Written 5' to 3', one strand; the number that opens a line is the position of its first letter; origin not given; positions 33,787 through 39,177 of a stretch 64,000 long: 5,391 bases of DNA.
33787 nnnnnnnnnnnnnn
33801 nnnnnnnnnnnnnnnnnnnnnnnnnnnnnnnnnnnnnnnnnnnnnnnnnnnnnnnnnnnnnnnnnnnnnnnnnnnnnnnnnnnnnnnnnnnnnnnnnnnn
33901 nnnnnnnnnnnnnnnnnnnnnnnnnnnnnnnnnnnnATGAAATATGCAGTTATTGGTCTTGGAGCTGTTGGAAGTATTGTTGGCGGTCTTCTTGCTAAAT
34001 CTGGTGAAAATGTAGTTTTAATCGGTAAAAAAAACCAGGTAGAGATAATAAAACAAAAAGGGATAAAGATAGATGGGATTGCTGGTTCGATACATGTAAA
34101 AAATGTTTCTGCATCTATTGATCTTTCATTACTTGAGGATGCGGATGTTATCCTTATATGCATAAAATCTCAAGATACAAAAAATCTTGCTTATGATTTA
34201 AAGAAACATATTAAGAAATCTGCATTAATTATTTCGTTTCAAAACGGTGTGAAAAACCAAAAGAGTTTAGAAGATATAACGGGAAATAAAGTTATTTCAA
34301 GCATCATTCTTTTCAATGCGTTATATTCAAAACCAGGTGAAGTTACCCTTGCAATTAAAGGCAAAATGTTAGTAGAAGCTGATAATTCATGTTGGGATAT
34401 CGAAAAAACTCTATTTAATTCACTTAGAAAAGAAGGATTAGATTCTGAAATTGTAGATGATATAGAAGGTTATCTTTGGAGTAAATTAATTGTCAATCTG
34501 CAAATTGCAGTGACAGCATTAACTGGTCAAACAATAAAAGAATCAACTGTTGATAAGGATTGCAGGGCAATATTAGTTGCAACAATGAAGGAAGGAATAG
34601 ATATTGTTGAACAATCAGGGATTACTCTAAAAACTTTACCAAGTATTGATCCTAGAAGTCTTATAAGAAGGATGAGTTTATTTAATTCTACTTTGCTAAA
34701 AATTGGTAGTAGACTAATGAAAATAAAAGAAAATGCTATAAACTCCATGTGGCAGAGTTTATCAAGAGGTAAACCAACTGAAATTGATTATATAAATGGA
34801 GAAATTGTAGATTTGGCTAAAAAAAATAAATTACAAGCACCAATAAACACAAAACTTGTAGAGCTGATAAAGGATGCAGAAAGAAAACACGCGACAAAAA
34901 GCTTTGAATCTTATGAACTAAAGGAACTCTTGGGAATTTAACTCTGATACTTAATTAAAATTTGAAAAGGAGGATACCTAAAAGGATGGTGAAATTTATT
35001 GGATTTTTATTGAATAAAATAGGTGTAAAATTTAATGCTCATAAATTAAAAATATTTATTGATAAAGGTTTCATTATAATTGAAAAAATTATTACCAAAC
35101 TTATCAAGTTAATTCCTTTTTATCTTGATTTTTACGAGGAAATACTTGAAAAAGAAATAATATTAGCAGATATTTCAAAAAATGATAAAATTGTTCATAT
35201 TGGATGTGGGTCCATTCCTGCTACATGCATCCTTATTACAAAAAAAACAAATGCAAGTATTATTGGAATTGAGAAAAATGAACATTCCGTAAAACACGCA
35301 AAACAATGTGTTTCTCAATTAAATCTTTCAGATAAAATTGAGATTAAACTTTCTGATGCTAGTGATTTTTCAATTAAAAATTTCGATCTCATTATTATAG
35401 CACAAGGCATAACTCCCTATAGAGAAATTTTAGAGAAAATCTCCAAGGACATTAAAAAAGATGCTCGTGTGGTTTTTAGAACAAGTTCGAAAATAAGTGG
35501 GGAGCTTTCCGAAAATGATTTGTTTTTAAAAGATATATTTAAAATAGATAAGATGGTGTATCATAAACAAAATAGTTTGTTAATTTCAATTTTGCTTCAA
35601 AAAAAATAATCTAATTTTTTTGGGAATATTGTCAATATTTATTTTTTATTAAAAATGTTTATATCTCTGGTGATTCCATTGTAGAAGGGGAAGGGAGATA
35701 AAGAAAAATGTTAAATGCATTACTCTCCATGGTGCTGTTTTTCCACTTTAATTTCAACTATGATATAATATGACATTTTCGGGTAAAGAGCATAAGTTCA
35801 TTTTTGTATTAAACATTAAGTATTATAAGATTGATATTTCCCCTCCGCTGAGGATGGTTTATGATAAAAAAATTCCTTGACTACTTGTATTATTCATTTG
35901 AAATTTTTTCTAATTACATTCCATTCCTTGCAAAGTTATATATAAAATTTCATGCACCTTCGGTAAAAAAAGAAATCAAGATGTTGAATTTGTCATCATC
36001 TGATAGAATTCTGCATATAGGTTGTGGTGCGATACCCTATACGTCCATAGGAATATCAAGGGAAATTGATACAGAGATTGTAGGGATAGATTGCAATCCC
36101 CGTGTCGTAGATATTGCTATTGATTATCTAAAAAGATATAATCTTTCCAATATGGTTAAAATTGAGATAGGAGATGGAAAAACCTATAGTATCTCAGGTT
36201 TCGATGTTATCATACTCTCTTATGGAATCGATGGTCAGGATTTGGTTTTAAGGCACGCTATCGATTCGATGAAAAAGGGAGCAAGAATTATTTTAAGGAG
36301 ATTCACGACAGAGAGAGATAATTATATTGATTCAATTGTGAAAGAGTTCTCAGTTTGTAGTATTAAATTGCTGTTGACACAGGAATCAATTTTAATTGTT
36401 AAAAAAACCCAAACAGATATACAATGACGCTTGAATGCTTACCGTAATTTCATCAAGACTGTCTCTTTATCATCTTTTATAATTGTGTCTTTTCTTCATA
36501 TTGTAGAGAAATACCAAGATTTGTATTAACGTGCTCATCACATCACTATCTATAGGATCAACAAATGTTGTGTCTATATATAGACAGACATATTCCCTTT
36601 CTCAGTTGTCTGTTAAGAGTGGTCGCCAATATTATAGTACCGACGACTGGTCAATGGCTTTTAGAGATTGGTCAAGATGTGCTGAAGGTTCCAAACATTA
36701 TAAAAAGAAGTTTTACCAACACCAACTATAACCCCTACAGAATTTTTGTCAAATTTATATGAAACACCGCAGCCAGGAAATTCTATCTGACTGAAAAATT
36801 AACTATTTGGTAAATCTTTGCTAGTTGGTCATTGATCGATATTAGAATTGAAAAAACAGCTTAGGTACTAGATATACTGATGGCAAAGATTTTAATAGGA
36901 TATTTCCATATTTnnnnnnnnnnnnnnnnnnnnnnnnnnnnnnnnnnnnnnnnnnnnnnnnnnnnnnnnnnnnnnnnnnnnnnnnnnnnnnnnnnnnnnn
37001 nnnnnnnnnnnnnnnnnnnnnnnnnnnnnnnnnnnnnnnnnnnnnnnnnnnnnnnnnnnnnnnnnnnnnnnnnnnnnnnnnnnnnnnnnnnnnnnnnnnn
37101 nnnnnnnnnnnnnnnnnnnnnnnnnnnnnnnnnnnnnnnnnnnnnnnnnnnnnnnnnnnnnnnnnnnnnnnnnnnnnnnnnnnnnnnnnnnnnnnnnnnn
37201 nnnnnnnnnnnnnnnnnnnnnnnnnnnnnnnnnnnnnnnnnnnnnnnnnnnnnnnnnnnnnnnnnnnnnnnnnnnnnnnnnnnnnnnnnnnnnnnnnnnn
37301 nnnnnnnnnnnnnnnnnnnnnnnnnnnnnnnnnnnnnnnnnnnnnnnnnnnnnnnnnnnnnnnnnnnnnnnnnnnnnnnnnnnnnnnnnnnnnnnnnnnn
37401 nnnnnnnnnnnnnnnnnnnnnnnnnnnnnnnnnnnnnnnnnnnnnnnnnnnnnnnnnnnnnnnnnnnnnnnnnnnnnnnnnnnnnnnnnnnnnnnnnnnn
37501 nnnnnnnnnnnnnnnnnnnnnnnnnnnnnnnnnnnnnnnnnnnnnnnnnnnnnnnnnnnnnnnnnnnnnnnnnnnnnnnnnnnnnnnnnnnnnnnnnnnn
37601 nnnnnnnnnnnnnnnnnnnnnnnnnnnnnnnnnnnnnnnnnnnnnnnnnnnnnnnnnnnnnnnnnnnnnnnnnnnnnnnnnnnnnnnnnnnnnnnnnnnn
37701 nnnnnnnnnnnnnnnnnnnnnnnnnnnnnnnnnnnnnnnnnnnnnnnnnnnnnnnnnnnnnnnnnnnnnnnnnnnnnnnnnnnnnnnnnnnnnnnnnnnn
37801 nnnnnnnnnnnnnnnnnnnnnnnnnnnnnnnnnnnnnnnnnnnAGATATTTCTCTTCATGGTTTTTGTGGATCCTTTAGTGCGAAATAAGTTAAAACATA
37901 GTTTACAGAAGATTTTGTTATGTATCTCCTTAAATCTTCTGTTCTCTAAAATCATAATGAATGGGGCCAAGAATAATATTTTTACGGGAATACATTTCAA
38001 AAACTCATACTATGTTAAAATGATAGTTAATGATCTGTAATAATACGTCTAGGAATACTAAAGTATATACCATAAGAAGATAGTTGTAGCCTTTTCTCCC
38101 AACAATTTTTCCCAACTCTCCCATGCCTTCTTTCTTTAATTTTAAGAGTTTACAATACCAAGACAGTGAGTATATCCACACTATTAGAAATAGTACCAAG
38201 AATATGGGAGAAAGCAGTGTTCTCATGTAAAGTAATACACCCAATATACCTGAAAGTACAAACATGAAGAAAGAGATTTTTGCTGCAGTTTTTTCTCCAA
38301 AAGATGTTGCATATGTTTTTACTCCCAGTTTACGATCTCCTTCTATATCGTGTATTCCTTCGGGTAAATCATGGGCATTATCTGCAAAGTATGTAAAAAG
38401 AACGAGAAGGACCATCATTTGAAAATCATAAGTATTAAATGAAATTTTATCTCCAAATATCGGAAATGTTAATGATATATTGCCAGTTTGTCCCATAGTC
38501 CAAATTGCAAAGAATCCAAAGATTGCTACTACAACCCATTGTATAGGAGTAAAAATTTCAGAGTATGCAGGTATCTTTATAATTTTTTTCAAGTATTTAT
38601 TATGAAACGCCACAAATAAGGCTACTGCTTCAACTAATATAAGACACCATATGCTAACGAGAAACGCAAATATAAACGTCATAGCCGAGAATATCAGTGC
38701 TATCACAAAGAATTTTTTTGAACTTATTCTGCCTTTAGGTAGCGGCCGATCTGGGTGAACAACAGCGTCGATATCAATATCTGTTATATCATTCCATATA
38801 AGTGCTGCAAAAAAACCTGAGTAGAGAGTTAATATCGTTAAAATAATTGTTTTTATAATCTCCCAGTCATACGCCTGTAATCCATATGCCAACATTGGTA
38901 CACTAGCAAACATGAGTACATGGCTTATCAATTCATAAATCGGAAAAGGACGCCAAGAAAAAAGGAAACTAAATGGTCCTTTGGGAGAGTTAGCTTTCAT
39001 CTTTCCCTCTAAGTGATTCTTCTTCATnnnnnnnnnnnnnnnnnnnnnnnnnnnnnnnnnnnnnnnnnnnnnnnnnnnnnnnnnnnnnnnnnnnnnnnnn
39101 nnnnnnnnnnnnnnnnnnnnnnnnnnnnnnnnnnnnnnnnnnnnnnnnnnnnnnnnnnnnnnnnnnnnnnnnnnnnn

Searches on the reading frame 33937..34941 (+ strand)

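Call 4: search_protein_families(library=pfam, proteins=[window:33937-34941:+], max_evalue=0.01)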
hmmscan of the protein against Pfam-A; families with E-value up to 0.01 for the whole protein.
window:33937-34941:+ (334 aa): 8 families
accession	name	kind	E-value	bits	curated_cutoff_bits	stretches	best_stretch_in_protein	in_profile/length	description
PF02558.23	ApbA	-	8.1e-30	103.9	22.2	1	3-146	1-145/150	Ketopantoate reductase PanE/ApbA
PF08546.17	ApbA_C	-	1.6e-23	83.9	22.7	1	175-314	1-124/125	Ketopantoate reductase PanE/ApbA C terminal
PF01210.29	NAD_Gly3P_dh_N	-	4.6e-10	40.1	23.1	1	4-109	3-110/158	NAD-dependent glycerol-3-phosphate dehydrogenase N-terminus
PF03807.23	F420_oxidored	-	2.2e-08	35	21.6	1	2-104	1-94/94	NADP oxidoreductase coenzyme F420-dependent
PF02254.24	TrkA_N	-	1.4e-05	25.8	23.8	1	3-121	1-115/116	TrkA-N domain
PF03721.20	UDPG_MGDP_dh_N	-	4.4e-05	23.6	27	1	1-90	1-99/187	UDP-glucose/GDP-mannose dehydrogenase family, NAD binding domain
PF03446.21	NAD_binding_2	-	0.0014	19.1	21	1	3-103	2-94/161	NAD binding domain of 6-phosphogluconate dehydrogenase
PF02153.23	PDH_N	-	0.0064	16.4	26.5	0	62-108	39-84/154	Prephenate dehydrogenase, nucleotide-binding domain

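Call 64: search_protein_families(library=ncbifam, proteins=[window:33937-34941:+], max_evalue=0.00001)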
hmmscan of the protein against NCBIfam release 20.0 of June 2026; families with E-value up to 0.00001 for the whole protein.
window:33937-34941:+ (334 aa): 18 families
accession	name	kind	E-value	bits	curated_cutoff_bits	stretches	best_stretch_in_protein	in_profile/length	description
NF006083.0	PRK08229.1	equivalog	1.2e-75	254.6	371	1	2-328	4-330/341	2-dehydropantoate 2-reductase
TIGR00745.1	apbA_panE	subfamily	3.1e-60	204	141.35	1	2-317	1-304/305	2-dehydropantoate 2-reductase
NF005092.1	PRK06522.2-3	equivalog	8.1e-46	156.5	500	1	1-315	1-295/296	2-dehydropantoate 2-reductase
NF005091.0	PRK06522.2-2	equivalog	2e-43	148.7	252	2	1-232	2-231/302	2-dehydropantoate 2-reductase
NF005089.0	PRK06522.1-4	subfamily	6.6e-32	111.2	223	2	112-319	132-322/326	2-dehydropantoate 2-reductase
NF005088.0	PRK06522.1-2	subfamily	5e-28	98.1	371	1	1-317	1-304/308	2-dehydropantoate 2-reductase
NF004887.0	PRK06249.1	equivalog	8e-25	87.7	360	1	1-311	6-307/316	putative 2-dehydropantoate 2-reductase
NF005087.0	PRK06522.1-1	equivalog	1.8e-23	83.1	351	1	1-319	1-293/296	2-dehydropantoate 2-reductase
NF005094.0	PRK06522.2-5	equivalog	7.7e-20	71.4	382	1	1-303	1-290/307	2-dehydropantoate 2-reductase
NF009542.0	PRK12921.1-4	equivalog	1.2e-19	70.7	288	1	1-231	2-216/286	oxidoreductase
NF005093.0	PRK06522.2-4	equivalog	2.5e-18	66.5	308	1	1-196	4-199/304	2-dehydropantoate 2-reductase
NF004311.0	PRK05708.1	equivalog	1e-17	64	378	1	2-191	4-192/305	putative 2-dehydropantoate 2-reductase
NF009541.0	PRK12921.1-1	equivalog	1.7e-17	63.6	338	1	3-312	8-290/297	oxidoreductase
NF009543.0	PRK12921.1-5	equivalog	1.5e-14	53.9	339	2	268-315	256-303/305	oxidoreductase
NF000942.0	PRK00094.1-4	subfamily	1.2e-09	37.8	257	1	2-109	4-113/334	NAD(P)H-dependent glycerol-3-phosphate dehydrogenase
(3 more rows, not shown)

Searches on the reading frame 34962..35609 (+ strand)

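Call 13: search_protein_families(library=pfam, proteins=[window:34962-35609:+], max_evalue=0.001)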
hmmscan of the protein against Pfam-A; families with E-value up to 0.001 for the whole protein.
window:34962-35609:+ (215 aa): 10 families
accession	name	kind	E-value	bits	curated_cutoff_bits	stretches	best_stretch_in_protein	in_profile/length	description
PF13847.12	Methyltransf_31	-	2.2e-09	37.6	27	1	71-181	1-114/145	Methyltransferase domain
PF03059.22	NAS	-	1.5e-07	31.5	27.1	1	48-176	93-232/276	Nicotianamine synthase protein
PF12847.13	Methyltransf_18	-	7e-07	29.8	27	1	68-178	9-121/151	Methyltransferase domain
PF13649.12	Methyltransf_25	-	3.9e-05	24.7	27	1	77-150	1-74/97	Methyltransferase domain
PF05175.20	MTS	-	6.7e-05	23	23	1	70-170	26-128/170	Methyltransferase small domain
PF02475.24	TRM5-TYW2_MTfase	-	7.6e-05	23.2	28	1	62-170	25-133/164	TRM5/TYW2 methyltransferase domain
PF02353.26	CMAS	-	7.8e-05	22.6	27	1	70-176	59-168/273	Mycolic acid cyclopropane synthetase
PF04816.18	TrmK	-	0.00045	20.2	27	1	87-173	11-100/205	tRNA (adenine(22)-N(1))-methyltransferase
PF08241.18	Methyltransf_11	-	0.00053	21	21.2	1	79-150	2-70/95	Methyltransferase domain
PF01135.25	PCMT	-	0.00091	19.5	20.3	0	70-133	70-133/210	Protein-L-isoaspartate(D-aspartate) O-methyltransferase (PCMT)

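Call 64: search_protein_families(library=ncbifam, proteins=[window:34962-35609:+], max_evalue=0.00001)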
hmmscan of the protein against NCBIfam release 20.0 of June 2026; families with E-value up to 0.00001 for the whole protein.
window:34962-35609:+ (215 aa): 6 families
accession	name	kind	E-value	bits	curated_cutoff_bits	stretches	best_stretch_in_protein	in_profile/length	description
NF033601.2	Sta_opine_CntL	equivalog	2.1e-13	50.2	350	1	54-174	96-217/255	staphylopine biosynthesis enzyme CntL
TIGR02469.1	CbiT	equivalog_domain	2.2e-08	34.4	78.3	1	69-173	15-121/124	precorrin-6Y C5,15-methyltransferase (decarboxylating) subunit CbiT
NF041081.1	prot_lys_mtase_Arch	equivalog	8.8e-07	29.1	200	1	68-172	4-108/142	protein-lysine N-methyltransferase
NF053839.1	CPFASynBruc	equivalog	2.1e-06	27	600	1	71-193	172-297/410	cyclopropane fatty acid synthase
TIGR04543.1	ketoArg_3Met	equivalog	3.6e-06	26.3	425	1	70-142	145-218/336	2-ketoarginine methyltransferase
NF045882.1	PLipidMtase_Leg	equivalog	7.6e-06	25.9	390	1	65-212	34-181/207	phospholipid N-methyltransferase PmtA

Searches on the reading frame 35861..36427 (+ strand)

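Call 13: search_protein_families(library=pfam, proteins=[window:35861-36427:+], max_evalue=0.001)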
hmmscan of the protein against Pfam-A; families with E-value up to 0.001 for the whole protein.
window:35861-36427:+ (188 aa): 3 families
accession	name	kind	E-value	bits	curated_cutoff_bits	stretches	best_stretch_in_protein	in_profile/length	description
PF01135.25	PCMT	-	1.4e-06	28.7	20.3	1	39-146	66-172/210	Protein-L-isoaspartate(D-aspartate) O-methyltransferase (PCMT)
PF13847.12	Methyltransf_31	-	2.6e-06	27.6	27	1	45-163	2-126/145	Methyltransferase domain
PF03059.22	NAS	-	0.00015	21.6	27.1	1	38-153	109-236/276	Nicotianamine synthase protein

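Call 64: search_protein_families(library=ncbifam, proteins=[window:35861-36427:+], max_evalue=0.00001)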
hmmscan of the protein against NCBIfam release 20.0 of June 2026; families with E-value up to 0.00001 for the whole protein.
window:35861-36427:+ (188 aa): 3 families
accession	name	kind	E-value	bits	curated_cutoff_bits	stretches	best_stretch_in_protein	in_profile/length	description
NF001453.0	PRK00312.1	equivalog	2.9e-07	30.3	188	1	35-161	69-191/217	protein-L-isoaspartate(D-aspartate) O-methyltransferase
NF033601.2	Sta_opine_CntL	equivalog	3.1e-07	30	350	1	35-92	104-161/255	staphylopine biosynthesis enzyme CntL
NF011529.0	PRK14968.1-3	equivalog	8.6e-06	25.3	162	0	41-158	29-148/198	putative methyltransferase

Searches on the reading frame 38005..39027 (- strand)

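Call 13: search_protein_families(library=pfam, proteins=[window:38005-39027:-], max_evalue=0.001)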
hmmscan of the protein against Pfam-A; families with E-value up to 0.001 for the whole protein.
window:38005-39027:- (340 aa): 1 family
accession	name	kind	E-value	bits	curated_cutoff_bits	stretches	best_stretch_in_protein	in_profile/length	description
PF01040.23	UbiA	-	5.2e-29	101.7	34.2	1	46-299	7-236/250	UbiA prenyltransferase family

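Call 64: search_protein_families(library=ncbifam, proteins=[window:38005-39027:-], max_evalue=0.00001)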
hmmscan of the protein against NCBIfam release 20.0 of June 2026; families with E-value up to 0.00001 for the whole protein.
window:38005-39027:- (340 aa): 17 families
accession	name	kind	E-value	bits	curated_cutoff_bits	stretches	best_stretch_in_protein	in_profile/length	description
NF009523.0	PRK12884.1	equivalog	9.4e-30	103.7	269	2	55-149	34-127/279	prenyltransferase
NF009521.0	PRK12882.1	equivalog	2.5e-19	69.6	296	1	59-292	41-247/280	geranylgeranylglycerol-phosphate geranylgeranyltransferase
TIGR01475.1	ubiA_other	subfamily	6.2e-18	65.2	180.8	1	44-289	25-243/282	UbiA-like polyprenyltransferase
TIGR01476.1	chlor_syn_BchG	subfamily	1.3e-16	60.9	212.3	2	66-141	47-120/283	(bacterio)chlorophyll synthase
NF009522.0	PRK12883.1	equivalog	5.8e-16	58.8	353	1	58-186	36-161/279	geranylgeranylglycerol-phosphate geranylgeranyltransferase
NF005742.0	PRK07566.1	equivalog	9.3e-16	57.8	313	1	54-286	58-275/315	chlorophyll synthase ChlG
NF035940.1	prenyl_rel_EboC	equivalog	1.4e-13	50.9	250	1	58-148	41-128/292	UbiA-like protein EboC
TIGR01474.1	ubiA_proteo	equivalog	1.7e-10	40.9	275.45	1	74-296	56-252/282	4-hydroxybenzoate octaprenyltransferase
NF009609.0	PRK13106.1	equivalog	6.1e-10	39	349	1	42-283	30-256/301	prenyltransferase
NF009525.0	PRK12887.1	equivalog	7.2e-10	38.7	226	1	26-299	22-281/310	homogentisate phytyltransferase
TIGR02056.1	ChlG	equivalog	1.6e-09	37.8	436.45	1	58-285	53-267/306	chlorophyll synthase ChlG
NF004617.0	PRK05951.1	equivalog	1.1e-08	34.5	239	1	60-318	48-295/306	prenyltransferase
NF009058.0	PRK12392.1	subfamily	6e-07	28.8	494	0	52-302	47-280/333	bacteriochlorophyll c synthase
TIGR01473.1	cyoE_ctaB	equivalog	1.1e-06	28.6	210.3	1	48-137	23-117/281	heme o synthase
NF045897.1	SCO3242_trans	equivalog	2.3e-06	27.4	260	1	72-122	44-94/287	SCO3242 family prenyltransferase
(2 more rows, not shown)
